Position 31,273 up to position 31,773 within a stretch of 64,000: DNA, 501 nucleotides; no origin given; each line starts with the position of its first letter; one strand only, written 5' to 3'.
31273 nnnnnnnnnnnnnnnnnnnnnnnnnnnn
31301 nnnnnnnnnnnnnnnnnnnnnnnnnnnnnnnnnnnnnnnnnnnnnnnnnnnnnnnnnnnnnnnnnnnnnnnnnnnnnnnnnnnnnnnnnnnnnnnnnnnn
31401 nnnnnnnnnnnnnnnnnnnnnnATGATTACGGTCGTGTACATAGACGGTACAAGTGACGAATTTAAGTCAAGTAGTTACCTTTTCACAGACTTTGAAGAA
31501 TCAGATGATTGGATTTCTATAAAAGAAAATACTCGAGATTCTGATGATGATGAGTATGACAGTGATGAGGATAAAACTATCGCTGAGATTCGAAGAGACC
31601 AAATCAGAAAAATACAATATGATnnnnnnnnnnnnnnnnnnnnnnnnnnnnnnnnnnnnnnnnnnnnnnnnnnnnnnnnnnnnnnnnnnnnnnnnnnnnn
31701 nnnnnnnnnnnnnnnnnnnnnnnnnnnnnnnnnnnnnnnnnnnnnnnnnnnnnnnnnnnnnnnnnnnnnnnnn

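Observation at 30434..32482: Tightly coupled three-gene membrane module ending in an SPFH/band-7 protein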

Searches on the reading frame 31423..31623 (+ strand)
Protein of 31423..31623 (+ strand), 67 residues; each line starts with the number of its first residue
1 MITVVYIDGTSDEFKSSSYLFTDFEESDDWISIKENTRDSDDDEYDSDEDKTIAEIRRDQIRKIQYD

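Call 4: search_protein_families(library=pfam, proteins=[window:31423-31623:+], max_evalue=1)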
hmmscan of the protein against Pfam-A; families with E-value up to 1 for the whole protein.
window:31423-31623:+ (67 aa): 0 families

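Call 5: search_protein_families(library=phrogs, proteins=[window:31423-31623:+], max_evalue=1)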
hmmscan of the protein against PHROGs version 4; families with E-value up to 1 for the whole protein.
window:31423-31623:+ (67 aa): 0 families

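Call 25: find_homologous_proteins(query=window:31423-31623:+, max_evalue=0.1)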
Query window:31423-31623:+ (67 aa): 2 proteins with E <= 0.1 among 2 candidates.
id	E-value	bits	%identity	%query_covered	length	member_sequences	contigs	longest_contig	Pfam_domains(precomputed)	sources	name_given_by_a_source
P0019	9.3e-34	131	100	100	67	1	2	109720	-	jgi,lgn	jgi:hypothetical protein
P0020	8.7e-25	103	73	100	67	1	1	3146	-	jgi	jgi:hypothetical protein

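Call 29: find_homologous_proteins(query=A2, max_evalue=0.1)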
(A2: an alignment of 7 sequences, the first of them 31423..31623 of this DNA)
Query A2 (7 sequences) (67 aa, profile of the alignment): 17 proteins with E <= 0.1 among 8000 candidates.
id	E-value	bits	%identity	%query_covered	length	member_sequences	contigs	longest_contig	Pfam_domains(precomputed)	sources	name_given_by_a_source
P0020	8.3e-32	127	73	100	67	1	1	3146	-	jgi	jgi:hypothetical protein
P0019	1.5e-31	126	100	100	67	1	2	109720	-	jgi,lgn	jgi:hypothetical protein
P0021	1.3e-30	123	61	100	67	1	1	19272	-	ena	-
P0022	1.5e-29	120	68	100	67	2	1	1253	-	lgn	-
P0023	2.4e-29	119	50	99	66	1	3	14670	-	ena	-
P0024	2.9e-29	119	60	100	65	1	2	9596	-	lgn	-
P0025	4.1e-29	118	55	100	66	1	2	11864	-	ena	-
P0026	5.4e-28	115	67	100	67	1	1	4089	-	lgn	-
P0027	5.9e-28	115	63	100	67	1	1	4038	-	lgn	-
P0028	7.1e-28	114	66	100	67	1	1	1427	-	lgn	-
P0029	1.3e-27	114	67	100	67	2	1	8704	-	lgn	-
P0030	1.5e-26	110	61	100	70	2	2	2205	-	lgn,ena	-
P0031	9.6e-22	95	48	99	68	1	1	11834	-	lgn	-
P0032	7.2e-20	89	57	100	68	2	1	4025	-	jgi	jgi:hypothetical protein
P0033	1.1e-19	88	58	99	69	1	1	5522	-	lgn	-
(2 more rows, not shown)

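Call 35: search_protein_families(library=ncbifam, proteins=[window:31423-31623:+], max_evalue=0.1)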
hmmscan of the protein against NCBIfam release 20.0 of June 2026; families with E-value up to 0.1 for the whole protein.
window:31423-31623:+ (67 aa): 1 family
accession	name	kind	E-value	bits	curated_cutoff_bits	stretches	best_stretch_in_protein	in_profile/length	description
NF045719.1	GSU3473_fam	equivalog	0.00068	19.6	40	0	23-49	30-56/59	GSU3473 family protein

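Call 36: search_protein_families(library=padloc, proteins=[window:31423-31623:+], max_evalue=0.1)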
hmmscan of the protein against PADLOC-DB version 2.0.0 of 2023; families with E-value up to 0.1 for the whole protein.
window:31423-31623:+ (67 aa): 0 families

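Call 39: predict_structure(alignment_id=A3)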
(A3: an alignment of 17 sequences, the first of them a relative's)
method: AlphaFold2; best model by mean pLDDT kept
length: 67 residues; sequences in the alignment: 17
mean_pLDDT: 92.5   pTM: 0.74
mean pLDDT of the five models: 92.5, 91.2, 89.2, 87.8, 87.8
residues with pLDDT >= 90: 51; 70-90: 16; 50-70: 0; < 50: 0
segments of 3 or more residues with pLDDT < 50: none
pLDDT, mean of each block of 10 residues (from residue 1): 96 94 88 92 90 94 94
secondary structure, 60 per line:
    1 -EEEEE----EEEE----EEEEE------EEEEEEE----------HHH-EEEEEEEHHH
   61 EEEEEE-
elements in order: E2-6 E11-14 E19-23 E30-36 E51-57 E61-66

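Call 59: search_solved_structures(query=A3, max_evalue=10)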
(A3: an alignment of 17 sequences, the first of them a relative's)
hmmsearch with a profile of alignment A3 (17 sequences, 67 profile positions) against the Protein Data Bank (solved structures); distinct sequences matched with E-value up to 10: 14.
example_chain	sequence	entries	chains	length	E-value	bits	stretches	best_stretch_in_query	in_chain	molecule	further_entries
2mc5_A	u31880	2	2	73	0.03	17.7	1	4-56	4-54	45L | RNA polymerase inhibitor p7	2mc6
6j9e_J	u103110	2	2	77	0.034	17.5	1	4-56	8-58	45L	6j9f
28jc_C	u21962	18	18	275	0.11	15.8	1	28-60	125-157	DNA-directed RNA polymerase II subunit RPB3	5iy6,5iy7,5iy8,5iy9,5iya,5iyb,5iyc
3e9l_A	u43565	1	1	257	0.22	14.9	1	26-64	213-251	Pre-mRNA-processing-splicing factor 8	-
7pjh_B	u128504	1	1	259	0.22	14.9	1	26-64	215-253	Pre-mRNA-processing-splicing factor 8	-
8ro0_A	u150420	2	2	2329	0.88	13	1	25-64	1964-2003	Pre-mRNA-splicing factor 8 homolog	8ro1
5flm_C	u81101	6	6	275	1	12.8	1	28-60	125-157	DNA-DIRECTED RNA POLYMERASE II SUBUNIT RPB3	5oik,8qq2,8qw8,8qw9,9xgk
9eh1_C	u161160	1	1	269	1.5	12.3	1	28-60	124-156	DNA-directed RNA polymerase II subunit RPB3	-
8a3y_C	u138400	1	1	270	1.5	12.3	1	28-60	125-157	DNA-directed RNA polymerase II subunit RPB3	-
6gml_C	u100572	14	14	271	1.5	12.2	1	28-60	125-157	RNA polymerase II subunit C | DNA-directed RNA polymerase II subunit RPB3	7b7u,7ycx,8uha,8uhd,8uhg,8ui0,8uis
7ega_q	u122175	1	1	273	1.5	12.2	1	28-60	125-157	DNA-directed RNA polymerase II subunit RPB3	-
29tk_C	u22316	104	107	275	1.6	12.2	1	28-60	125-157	DNA-directed RNA polymerase II subunit RPB3 | RNA polymerase II subunit C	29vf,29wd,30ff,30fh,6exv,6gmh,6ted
6zfb_D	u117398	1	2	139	1.6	12.1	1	15-50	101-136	DNA-directed RNA polymerase subunit delta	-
8xrj_C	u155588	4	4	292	3.3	11.2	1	28-60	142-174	DNA-directed RNA polymerase II subunit RPB3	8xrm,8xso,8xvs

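Call 61: search_solved_structures(query=A3, max_evalue=0.05, show_alignments=2)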
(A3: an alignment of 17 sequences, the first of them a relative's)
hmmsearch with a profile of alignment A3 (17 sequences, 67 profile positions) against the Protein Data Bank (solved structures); distinct sequences matched with E-value up to 0.05: 2.
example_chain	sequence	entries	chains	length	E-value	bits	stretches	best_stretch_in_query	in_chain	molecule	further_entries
2mc5_A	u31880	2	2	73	0.03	17.7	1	4-56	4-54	45L | RNA polymerase inhibitor p7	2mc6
6j9e_J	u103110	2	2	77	0.034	17.5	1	4-56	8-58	45L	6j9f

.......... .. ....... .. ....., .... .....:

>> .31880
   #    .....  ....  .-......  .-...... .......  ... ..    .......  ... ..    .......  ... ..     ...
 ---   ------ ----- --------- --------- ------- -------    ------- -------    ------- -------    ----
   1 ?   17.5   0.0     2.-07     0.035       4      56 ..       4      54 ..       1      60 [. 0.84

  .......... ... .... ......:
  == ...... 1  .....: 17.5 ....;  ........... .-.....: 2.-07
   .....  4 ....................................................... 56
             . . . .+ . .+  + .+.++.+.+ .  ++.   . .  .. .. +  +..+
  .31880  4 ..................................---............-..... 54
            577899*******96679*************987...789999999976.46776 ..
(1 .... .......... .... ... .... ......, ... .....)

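Call 63: fold_search(model_id=the predicted structure, library=pdb)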
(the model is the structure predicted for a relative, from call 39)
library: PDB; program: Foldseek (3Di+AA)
matches with E <= 10: 41; with E <= 0.001: 0
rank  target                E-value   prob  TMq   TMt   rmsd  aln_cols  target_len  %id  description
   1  5cai_C                1.0e+00  0.57  0.44  0.55   5.5        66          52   14  Crystal structure of a putative lipoprotein from the DUF903 family (KPN_03160) from Klebsiella pneumoniae subsp. pneum (released 2015-07-22)
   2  9dtr_e                1.7e+00  0.06  0.25  0.20  12.2        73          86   14  Structure of the yeast post-catalytic P complex spliceosome at 2.3 Angstrom resolution (released 2024-12-25)
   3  4pjo_p                1.8e+00  0.09  0.31  0.25  12.4        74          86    8  Minimal U1 snRNP (released 2014-12-31)
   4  8r09_4b               1.9e+00  0.09  0.31  0.26  11.6        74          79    8  Cryo-EM structure of the cross-exon pre-B+5'ss+ATPgammaS complex (released 2024-05-22)
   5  5nrl_b                2.5e+00  0.08  0.32  0.30  12.3        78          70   10  Structure of a pre-catalytic spliceosome (released 2017-05-31)
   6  6qw6_67               2.5e+00  0.08  0.30  0.26  12.6        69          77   14  Structure of the human U5.U4/U6 tri-snRNP at 2.9A resolution. (released 2019-04-17)
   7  6ygc_C                2.8e+00  0.08  0.30  0.27  13.0        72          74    8  Crystal structure of the NatC complex bound to Arl3 peptide and CoA (released 2020-10-28)
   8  5zwn_b                2.8e+00  0.08  0.32  0.19  12.5        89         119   13  Cryo-EM structure of the yeast pre-B complex at an average resolution of 3.3 angstrom (Part II: U1 snRNP region) (released 2018-08-29)
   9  3jcr_7                2.9e+00  0.07  0.27  0.24  12.9        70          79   18  3D structure determination of the human*U4/U6.U5* tri-snRNP complex (released 2016-03-09)
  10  9l5r_a                2.9e+00  0.05  0.27  0.22  12.3        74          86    9  Cryo-EM structure of the thermophile spliceosome (state ILS) (released 2025-03-12)
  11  3jcr_P                3.1e+00  0.10  0.34  0.25  12.4        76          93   13  3D structure determination of the human*U4/U6.U5* tri-snRNP complex (released 2016-03-09)
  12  6j6g_z                3.1e+00  0.08  0.31  0.21  12.6        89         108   13  Cryo-EM structure of the yeast B*-a2 complex at an average resolution of 3.2 angstrom (released 2019-04-24)
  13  6qdv_k                3.3e+00  0.06  0.31  0.26  12.5        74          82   12  Human post-catalytic P complex spliceosome (released 2019-02-20)
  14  3nff_C                3.5e+00  0.01  0.14  0.12  17.9        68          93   18  Crystal structure of extended Dimerization module of RNA polymerase I subcomplex A49/A34.5 (released 2010-09-08)
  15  8cx0_C                4.0e+00  0.09  0.23  0.11   4.9        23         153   17  Cryo-EM structure of human APOBEC3G/HIV-1 Vif/CBFbeta/ELOB/ELOC monomeric complex (released 2023-02-15)
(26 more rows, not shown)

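Call 81: fold_search(model_id=the predicted structure, library=viral)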
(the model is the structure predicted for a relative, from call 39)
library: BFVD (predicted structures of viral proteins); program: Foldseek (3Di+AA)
matches with E <= 10: 144; with E <= 0.001: 0
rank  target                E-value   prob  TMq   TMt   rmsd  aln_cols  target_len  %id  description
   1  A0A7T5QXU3            3.5e-02  1.00  0.56  0.61   3.9        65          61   11  Uncharacterized protein [Cronobacter phage A24]
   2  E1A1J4                3.9e-02  1.00  0.65  0.64   2.4        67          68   12  Uncharacterized protein [Aeromonas phage phiAS4]
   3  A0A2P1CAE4            5.6e-02  1.00  0.59  0.64   4.9        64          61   12  Uncharacterized protein [Salmonella phage SE131]
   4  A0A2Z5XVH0            6.4e-02  0.98  0.53  0.31   4.7        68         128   22  Hypotheical protein [Mycobacterium phage PP]
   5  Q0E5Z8                6.8e-02  1.00  0.62  0.62   3.7        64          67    9  Uncharacterized protein [Pseudomonas phage LKA1]
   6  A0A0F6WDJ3            8.1e-02  1.00  0.55  0.64   3.8        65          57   14  Uncharacterized protein [Pseudomonas phage DL62]
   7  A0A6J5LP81            1.5e-01  0.97  0.51  0.50   5.2        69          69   13  Uncharacterized protein [uncultured Caudovirales phage]
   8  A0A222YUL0            1.7e-01  0.97  0.47  0.44   4.4        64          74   16  (no name in the UniProt tables at hand)
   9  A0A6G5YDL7            2.7e-01  0.99  0.60  0.71   3.3        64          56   11  (no name in the UniProt tables at hand)
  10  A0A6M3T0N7            4.7e-01  0.98  0.64  0.74   1.8        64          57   19  Uncharacterized protein [Streptomyces phage Bmoc]
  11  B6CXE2                6.0e-01  0.63  0.49  0.52   4.5        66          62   15  (no name in the UniProt tables at hand)
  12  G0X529                6.4e-01  0.75  0.54  0.54   5.8        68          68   12  Uncharacterized protein [Salmonella phage 7-11]
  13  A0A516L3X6            7.7e-01  0.28  0.41  0.35   9.0        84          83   14  (no name in the UniProt tables at hand)
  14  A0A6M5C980            8.1e-01  0.18  0.35  0.20   5.8        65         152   23  Uncharacterized protein [Vibrio phage Vc1]
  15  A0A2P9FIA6            9.2e-01  0.54  0.51  0.53   6.1        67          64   12  (no name in the UniProt tables at hand)
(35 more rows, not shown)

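Call 93: find_encoding_contigs(protein=P0031, flank=5000, max_places=2)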
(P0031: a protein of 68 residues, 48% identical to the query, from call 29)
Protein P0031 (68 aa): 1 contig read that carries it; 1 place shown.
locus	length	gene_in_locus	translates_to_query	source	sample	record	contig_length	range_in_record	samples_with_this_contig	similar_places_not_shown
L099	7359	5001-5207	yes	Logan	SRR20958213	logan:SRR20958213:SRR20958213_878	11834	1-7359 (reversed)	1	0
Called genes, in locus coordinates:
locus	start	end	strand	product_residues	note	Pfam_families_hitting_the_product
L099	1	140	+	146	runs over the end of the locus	-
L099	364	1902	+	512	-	-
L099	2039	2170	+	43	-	-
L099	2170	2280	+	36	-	-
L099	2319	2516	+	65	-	-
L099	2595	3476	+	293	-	-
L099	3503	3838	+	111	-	-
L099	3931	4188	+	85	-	-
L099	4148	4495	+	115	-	PF01906:YbjQ_1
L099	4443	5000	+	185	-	-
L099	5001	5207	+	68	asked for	-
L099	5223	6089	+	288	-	PF01145:Band_7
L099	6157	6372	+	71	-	-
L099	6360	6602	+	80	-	-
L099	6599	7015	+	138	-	-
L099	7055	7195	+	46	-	-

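Call 100: search_dna_similar(query=window:31423-31623:+, collection=phages, mode=protein, max_evalue=0.01)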
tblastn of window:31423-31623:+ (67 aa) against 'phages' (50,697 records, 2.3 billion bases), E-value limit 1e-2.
No match.
